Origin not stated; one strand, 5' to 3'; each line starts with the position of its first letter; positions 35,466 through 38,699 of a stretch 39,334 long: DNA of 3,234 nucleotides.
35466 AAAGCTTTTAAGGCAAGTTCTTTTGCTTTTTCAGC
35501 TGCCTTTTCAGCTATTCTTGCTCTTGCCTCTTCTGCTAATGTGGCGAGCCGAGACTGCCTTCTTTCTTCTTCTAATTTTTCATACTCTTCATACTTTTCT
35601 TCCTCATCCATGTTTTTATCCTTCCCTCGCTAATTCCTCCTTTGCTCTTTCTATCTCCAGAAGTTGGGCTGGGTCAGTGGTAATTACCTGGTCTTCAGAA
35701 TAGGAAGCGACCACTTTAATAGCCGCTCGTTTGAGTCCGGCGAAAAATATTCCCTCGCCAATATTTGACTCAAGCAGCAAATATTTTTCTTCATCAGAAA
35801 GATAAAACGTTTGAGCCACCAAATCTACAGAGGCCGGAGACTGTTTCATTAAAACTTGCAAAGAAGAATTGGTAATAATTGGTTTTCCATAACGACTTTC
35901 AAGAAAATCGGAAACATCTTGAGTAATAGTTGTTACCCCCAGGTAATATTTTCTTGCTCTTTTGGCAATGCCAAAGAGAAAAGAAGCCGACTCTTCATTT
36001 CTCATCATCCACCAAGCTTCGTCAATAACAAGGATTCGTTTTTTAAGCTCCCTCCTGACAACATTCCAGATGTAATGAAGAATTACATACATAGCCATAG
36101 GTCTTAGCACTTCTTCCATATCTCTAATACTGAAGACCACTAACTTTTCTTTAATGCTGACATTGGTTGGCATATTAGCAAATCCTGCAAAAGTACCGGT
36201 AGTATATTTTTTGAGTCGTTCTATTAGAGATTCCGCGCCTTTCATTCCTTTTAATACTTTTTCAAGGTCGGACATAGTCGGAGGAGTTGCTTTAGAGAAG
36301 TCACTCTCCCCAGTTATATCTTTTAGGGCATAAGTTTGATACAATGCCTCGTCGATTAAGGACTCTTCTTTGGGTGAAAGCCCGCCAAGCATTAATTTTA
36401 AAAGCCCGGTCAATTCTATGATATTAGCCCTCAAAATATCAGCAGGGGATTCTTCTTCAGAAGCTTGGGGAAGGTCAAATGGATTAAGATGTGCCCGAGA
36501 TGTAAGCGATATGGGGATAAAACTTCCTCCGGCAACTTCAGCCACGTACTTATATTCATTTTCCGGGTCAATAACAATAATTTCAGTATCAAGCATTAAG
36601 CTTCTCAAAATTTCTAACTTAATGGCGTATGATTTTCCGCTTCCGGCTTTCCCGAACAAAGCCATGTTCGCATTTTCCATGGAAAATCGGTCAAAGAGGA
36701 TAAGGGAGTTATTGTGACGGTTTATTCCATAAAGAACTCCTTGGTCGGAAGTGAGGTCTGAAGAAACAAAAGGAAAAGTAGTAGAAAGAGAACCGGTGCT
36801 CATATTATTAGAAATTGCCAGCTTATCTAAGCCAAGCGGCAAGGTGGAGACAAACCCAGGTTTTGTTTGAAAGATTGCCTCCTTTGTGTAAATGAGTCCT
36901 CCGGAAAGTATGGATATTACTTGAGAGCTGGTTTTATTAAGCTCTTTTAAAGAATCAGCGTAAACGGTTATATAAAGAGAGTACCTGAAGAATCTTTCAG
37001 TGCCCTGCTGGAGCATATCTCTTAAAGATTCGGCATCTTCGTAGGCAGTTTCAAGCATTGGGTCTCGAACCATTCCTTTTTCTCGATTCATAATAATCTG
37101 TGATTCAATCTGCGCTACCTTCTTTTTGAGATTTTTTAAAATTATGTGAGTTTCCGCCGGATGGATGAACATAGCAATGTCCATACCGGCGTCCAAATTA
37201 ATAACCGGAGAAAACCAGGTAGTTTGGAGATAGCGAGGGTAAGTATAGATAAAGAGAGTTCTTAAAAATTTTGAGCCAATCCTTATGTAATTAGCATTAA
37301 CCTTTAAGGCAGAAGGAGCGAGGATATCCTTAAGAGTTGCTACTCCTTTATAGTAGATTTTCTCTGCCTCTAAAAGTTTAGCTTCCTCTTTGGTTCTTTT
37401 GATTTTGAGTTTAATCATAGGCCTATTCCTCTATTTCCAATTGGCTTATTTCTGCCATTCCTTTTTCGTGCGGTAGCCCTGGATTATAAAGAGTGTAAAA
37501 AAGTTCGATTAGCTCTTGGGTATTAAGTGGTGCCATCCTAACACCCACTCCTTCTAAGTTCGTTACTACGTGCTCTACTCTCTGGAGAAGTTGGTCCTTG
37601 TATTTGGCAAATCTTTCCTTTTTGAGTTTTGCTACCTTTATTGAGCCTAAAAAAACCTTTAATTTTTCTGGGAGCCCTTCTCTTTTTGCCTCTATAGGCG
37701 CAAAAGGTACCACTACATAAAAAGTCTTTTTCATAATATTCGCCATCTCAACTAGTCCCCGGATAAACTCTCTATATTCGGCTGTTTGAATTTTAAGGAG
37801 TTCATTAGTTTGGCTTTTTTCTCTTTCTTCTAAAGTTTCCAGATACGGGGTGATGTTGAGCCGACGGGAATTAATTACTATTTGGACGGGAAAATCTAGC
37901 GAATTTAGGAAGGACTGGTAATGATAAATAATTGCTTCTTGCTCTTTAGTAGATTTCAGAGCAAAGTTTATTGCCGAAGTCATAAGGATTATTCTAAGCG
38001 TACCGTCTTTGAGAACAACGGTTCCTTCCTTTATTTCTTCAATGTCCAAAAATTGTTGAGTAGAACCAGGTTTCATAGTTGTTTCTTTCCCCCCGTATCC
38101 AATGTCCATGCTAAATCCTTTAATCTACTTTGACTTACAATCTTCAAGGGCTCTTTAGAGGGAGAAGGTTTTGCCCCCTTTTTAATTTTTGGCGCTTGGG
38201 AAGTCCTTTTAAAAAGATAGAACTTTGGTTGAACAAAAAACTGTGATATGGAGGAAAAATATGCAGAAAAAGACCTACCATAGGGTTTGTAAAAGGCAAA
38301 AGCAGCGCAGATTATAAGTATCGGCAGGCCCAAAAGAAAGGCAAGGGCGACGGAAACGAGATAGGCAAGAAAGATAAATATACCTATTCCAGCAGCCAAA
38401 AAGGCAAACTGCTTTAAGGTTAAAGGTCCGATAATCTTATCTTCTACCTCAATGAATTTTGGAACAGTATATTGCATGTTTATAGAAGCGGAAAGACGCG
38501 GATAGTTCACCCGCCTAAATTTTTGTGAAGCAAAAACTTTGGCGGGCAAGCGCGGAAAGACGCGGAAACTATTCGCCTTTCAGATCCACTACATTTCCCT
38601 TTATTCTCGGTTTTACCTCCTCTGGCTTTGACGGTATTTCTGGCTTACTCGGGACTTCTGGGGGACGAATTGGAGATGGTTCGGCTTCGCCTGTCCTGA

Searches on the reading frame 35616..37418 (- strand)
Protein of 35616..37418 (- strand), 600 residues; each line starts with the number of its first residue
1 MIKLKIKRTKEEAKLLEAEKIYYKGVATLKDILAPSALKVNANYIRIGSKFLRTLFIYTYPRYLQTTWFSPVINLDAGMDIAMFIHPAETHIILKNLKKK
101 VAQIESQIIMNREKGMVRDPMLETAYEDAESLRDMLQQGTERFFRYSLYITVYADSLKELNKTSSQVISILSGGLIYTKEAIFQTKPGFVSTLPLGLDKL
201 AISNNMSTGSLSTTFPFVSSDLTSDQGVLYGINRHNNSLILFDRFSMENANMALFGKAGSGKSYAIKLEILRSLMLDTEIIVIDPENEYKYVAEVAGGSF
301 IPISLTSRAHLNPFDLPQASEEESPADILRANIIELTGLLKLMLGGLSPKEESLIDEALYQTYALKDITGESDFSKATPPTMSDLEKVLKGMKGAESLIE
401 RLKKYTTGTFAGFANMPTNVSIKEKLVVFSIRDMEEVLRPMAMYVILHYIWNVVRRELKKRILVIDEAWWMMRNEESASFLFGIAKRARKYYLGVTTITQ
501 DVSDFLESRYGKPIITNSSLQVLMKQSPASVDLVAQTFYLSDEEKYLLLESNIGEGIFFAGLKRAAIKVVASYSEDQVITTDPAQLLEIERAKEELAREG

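Call 6: search_protein_families(library=pfam, proteins=[window:35616-37418:-], max_evalue=0.01)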
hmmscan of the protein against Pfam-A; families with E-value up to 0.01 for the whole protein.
window:35616-37418:- (600 aa): 5 families
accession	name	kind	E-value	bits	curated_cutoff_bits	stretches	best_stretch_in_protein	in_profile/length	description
PF19044.6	P-loop_TraG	-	5.5e-22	78.4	25.8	1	246-552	26-346/413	TraG P-loop domain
PF12846.13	AAA_10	-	1.3e-11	44.6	27.5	2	248-294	20-69/362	AAA-like domain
PF01935.23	DUF87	-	1.5e-07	32.2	23.2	1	252-294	26-70/220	Helicase HerA, central domain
PF11130.14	TraC_F_IV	-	3.6e-05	23.4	28.1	1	119-197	298-375/375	TraC protein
PF03135.19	CagE_TrbE_VirB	-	0.00045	20.7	21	1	49-194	63-196/204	CagE, TrbE, VirB family, component of type IV transporter system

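Call 40: search_protein_families(library=ncbifam, proteins=[window:35616-37418:-], max_evalue=0.1)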
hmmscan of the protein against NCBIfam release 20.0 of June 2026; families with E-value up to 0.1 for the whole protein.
window:35616-37418:- (600 aa): 15 families
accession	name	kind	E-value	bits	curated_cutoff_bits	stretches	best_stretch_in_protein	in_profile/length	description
NF045971.1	conju_CD1110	equivalog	5.5e-113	378.7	325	1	17-562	176-729/752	VirB4-like conjugal transfer ATPase, CD1110 family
NF045975.1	VirB4_plasma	equivalog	1.8e-81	274.1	590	1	11-579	282-893/894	Mbov_0397 family ICE element conjugal transfer ATPase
TIGR02746.1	TraC-F-type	equivalog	5.8e-48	163.4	567.05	1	97-545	273-730/800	type IV secretion system protein TraC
TIGR00929.1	VirB4_CagE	subfamily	5.3e-35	120.8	643.1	1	49-548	239-724/792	VirB4 family type IV secretion/conjugal transfer ATPase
NF010278.0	PRK13721.1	subfamily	1.9e-17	62.4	1177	1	120-529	339-764/874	type IV secretion system protein TraC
NF041017.1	DNA_import_CedB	equivalog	9.9e-15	54.2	700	2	118-288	143-315/590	DNA import protein CedB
TIGR03783.1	Bac_Flav_CT_G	subfamily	3.8e-12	44.9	261.55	1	404-553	605-762/829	TraG family conjugative transposon ATPase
NF010473.0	PRK13898.1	equivalog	2.8e-09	35.6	1050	1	129-571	323-752/801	type IV secretion system ATPase VirB4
NF010447.0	PRK13873.1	equivalog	8.7e-06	23.9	1020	1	423-532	601-710/815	conjugal transfer protein TrbE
NF053655.1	CedD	equivalog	8.5e-05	21.4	600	0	252-337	224-303/527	DNA-translocating ATPase CedD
TIGR03744.1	traC_PFL_4706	equivalog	0.00012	20.1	520.6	1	122-274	338-499/892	conjugative transfer ATPase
NF052333.1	ATPase_TcpF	exception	0.00065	17.7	1100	0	76-167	283-370/813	conjugal transfer ATPase TcpF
NF010466.0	PRK13891.1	subfamily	0.0097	13.8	1322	1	396-510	622-738/852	conjugal transfer protein TrbE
NF042935.1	SCO6880_fam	subfamily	0.012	14.5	60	1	95-197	377-477/477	SCO6880 family protein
NF038214.1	IS21_help_AAA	equivalog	0.045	13.4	200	0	244-264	85-105/232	IS21-like element helper ATPase IstB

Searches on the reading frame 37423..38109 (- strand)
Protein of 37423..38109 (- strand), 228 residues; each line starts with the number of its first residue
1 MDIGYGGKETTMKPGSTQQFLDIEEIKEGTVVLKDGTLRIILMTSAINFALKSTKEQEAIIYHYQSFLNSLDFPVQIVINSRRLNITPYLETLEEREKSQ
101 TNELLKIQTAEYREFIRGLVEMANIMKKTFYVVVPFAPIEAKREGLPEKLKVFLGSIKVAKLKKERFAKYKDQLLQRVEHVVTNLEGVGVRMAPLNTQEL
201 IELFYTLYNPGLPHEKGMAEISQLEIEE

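Call 6: search_protein_families(library=pfam, proteins=[window:37423-38109:-], max_evalue=0.01)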
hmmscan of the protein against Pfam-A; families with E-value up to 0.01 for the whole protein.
window:37423-38109:- (228 aa): 0 families

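Call 40: search_protein_families(library=ncbifam, proteins=[window:37423-38109:-], max_evalue=0.1)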
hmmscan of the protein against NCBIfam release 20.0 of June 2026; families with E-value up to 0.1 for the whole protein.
window:37423-38109:- (228 aa): 3 families
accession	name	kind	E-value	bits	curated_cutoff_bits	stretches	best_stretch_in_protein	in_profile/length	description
NF045975.1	VirB4_plasma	equivalog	6.9e-09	34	590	1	15-166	102-261/894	Mbov_0397 family ICE element conjugal transfer ATPase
NF045971.1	conju_CD1110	equivalog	9.9e-07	27.4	325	1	18-134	2-119/752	VirB4-like conjugal transfer ATPase, CD1110 family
NF041427.1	TrsD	subfamily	3.2e-06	27.1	200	1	23-134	21-142/201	TrsD/TraD family conjugative transfer protein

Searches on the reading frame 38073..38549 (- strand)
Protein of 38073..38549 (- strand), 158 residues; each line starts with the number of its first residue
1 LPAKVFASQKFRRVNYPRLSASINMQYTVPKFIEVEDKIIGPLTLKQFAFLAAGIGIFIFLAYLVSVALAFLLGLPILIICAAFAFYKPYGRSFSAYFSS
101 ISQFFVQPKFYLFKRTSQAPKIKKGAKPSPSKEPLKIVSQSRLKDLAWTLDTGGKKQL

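Call 6: search_protein_families(library=pfam, proteins=[window:38073-38549:-], max_evalue=0.01)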
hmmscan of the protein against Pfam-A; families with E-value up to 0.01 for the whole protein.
window:38073-38549:- (158 aa): 1 family
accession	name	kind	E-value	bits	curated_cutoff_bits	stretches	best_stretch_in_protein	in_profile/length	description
PF12666.12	PrgI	-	5.1e-10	40.2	27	1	29-112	2-90/91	PrgI family protein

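Call 40: search_protein_families(library=ncbifam, proteins=[window:38073-38549:-], max_evalue=0.1)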
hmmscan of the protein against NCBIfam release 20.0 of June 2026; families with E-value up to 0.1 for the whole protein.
window:38073-38549:- (158 aa): 3 families
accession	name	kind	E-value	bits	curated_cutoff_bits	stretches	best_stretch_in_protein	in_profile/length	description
NF042935.1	SCO6880_fam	subfamily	0.0038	16.2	60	1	38-102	12-75/477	SCO6880 family protein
NF009515.0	PRK12874.1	equivalog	0.0046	16.3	392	1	48-90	97-138/291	4-hydroxybenzoate polyprenyltransferase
NF041585.1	MqnP_Cj_Hp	exception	0.0049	16.4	375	1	48-90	90-131/281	menaquinone biosynthesis prenyltransferase MqnP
